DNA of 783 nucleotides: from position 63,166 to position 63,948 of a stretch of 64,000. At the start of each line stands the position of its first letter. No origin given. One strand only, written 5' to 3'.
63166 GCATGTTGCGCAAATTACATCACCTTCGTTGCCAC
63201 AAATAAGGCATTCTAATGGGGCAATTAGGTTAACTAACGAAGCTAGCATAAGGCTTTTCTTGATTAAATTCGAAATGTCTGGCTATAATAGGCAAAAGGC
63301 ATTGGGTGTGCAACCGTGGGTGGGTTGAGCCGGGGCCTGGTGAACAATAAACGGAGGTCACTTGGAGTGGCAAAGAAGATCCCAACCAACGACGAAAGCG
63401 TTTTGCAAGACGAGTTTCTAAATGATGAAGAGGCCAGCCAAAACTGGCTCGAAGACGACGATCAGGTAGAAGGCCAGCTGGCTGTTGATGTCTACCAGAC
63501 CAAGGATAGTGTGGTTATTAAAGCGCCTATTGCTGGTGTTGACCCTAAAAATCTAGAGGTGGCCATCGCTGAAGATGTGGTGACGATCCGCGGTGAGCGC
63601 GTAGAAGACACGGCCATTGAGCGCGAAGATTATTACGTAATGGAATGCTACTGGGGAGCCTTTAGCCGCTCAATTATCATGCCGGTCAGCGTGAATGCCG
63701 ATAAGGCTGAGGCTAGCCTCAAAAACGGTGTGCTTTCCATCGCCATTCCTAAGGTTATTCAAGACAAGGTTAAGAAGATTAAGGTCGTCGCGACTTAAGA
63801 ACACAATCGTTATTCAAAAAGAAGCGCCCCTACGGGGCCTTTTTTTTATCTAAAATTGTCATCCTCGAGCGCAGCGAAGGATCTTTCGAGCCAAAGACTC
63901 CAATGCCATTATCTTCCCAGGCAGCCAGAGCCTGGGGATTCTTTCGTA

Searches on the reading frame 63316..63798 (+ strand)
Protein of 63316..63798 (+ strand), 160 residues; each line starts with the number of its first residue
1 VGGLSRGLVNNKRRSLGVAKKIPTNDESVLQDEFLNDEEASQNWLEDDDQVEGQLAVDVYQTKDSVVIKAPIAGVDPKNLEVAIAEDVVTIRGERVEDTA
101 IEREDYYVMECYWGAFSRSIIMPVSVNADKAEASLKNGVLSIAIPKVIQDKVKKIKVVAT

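Call 74: find_encoding_contigs(protein=window:63316-63798:+, flank=10000, max_places=3)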
Protein window:63316-63798:+ (160 aa): 2 contigs read that carry it; 2 places shown.
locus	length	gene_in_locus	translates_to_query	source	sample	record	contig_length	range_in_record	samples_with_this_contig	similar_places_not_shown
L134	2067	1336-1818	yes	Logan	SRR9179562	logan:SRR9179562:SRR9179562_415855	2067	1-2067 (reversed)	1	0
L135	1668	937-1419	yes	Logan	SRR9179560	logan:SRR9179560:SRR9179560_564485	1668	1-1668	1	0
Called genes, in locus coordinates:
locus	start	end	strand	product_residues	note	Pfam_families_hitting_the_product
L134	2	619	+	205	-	?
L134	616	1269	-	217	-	PF18912:DZR_2 (weak), PF00156:Pribosyltran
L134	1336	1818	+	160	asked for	PF00011:HSP20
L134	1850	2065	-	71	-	?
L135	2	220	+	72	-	?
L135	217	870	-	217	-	PF18912:DZR_2 (weak), PF00156:Pribosyltran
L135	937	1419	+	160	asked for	PF00011:HSP20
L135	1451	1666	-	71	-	?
